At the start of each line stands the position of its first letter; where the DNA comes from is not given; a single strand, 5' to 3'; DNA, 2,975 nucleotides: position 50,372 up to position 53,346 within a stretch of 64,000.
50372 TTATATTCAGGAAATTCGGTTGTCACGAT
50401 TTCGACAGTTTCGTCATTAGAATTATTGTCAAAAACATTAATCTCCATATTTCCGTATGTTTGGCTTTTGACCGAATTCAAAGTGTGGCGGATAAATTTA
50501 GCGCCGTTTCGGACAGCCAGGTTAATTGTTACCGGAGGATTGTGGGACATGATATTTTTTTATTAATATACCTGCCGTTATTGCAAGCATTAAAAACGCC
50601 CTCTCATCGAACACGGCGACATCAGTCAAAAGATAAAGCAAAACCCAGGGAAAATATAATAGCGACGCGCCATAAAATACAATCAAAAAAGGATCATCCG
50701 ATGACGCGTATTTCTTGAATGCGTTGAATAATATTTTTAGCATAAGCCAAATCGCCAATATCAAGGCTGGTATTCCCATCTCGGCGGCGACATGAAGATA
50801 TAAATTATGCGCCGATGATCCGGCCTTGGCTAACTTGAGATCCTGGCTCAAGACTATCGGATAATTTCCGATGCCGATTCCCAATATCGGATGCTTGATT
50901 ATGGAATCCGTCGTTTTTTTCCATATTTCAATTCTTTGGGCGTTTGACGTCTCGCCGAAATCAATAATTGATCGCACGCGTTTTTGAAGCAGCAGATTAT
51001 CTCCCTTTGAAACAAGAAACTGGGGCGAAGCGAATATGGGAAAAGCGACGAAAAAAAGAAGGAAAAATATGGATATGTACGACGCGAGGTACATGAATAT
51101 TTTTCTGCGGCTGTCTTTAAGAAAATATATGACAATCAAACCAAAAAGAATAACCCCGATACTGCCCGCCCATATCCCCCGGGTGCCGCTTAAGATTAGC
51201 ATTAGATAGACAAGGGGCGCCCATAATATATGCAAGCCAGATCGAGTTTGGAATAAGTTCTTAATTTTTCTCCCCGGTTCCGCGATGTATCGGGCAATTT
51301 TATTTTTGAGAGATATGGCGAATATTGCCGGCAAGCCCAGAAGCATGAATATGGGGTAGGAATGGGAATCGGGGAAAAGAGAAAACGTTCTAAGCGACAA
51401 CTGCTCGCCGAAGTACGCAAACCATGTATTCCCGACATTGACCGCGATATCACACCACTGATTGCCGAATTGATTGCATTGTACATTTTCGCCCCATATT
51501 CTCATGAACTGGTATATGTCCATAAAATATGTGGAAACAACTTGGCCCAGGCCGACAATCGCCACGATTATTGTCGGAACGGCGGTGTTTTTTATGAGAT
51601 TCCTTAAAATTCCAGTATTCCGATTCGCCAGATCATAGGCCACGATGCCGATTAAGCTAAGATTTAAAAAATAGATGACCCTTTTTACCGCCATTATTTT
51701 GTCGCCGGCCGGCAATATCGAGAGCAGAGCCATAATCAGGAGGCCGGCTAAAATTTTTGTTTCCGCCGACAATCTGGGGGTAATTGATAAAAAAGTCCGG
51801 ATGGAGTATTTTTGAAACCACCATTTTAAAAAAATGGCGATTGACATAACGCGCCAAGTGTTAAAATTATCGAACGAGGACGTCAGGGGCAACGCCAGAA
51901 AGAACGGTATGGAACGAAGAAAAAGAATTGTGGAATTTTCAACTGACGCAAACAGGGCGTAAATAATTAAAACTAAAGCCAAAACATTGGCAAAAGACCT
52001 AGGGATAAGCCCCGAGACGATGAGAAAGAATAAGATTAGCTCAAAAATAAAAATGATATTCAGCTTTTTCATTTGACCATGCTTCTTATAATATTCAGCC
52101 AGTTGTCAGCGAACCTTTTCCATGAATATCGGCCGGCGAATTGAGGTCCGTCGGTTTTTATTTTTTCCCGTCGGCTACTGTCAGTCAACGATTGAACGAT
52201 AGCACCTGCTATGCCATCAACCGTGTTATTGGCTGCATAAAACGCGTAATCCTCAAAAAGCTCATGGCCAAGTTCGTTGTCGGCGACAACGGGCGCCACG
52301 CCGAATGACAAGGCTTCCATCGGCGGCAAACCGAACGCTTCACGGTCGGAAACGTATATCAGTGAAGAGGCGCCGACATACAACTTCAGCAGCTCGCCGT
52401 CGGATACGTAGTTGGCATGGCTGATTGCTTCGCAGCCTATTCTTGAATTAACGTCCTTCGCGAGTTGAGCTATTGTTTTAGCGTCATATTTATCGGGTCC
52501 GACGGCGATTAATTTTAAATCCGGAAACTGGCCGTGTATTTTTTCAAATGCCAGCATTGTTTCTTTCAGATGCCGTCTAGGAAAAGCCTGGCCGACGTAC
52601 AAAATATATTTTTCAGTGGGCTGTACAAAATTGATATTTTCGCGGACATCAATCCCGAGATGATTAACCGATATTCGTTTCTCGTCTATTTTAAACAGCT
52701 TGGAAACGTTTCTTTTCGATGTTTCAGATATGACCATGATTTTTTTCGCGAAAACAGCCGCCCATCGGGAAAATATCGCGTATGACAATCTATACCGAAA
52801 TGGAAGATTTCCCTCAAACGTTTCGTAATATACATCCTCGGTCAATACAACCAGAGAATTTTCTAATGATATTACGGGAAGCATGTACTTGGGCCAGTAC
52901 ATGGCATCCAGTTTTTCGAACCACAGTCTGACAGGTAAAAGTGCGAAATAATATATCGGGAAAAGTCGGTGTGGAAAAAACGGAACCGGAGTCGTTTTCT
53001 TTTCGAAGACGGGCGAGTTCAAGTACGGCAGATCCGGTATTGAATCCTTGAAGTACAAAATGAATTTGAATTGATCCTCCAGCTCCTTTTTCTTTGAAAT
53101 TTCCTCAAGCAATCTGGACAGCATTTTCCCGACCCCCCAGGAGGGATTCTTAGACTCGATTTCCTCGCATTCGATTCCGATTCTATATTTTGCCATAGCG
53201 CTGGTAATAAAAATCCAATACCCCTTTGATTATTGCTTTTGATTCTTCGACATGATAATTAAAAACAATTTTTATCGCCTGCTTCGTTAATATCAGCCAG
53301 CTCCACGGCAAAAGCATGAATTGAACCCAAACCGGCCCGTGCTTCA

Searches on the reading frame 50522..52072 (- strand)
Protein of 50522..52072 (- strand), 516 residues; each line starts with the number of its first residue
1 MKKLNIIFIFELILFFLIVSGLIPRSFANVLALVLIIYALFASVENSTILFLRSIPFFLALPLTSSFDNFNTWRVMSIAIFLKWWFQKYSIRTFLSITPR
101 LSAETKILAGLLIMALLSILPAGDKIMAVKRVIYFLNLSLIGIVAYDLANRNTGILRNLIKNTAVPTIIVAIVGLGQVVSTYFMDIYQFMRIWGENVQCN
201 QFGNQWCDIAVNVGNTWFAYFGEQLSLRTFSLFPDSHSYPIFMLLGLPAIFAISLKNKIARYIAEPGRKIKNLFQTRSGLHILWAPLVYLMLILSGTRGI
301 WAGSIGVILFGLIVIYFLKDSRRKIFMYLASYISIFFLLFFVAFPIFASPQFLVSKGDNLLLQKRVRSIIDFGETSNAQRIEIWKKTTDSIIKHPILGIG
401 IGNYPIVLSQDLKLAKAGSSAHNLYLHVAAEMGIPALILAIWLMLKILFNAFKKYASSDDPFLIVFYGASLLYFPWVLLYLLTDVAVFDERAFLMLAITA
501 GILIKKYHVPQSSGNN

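Call 20: search_protein_families(library=pfam, proteins=[window:50522-52072:-], max_evalue=0.00001)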
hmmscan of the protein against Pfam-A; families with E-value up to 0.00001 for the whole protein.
window:50522-52072:- (516 aa): 1 family
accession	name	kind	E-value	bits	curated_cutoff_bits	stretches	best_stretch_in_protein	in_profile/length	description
PF04932.20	Wzy_C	-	3.6e-20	72.7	31.7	1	289-440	7-148/149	O-Antigen ligase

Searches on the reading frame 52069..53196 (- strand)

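Call 20: search_protein_families(library=pfam, proteins=[window:52069-53196:-], max_evalue=0.00001)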
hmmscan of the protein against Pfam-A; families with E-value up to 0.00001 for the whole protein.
window:52069-53196:- (375 aa): 2 families
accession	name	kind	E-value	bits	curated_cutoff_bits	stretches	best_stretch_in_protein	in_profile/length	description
PF00534.26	Glycos_transf_1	-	1.3e-20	74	26.4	1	191-350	11-169/172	Glycosyl transferases group 1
PF13692.12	Glyco_trans_1_4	-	1.3e-09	38.9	27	1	196-339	2-142/142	Glycosyl transferases group 1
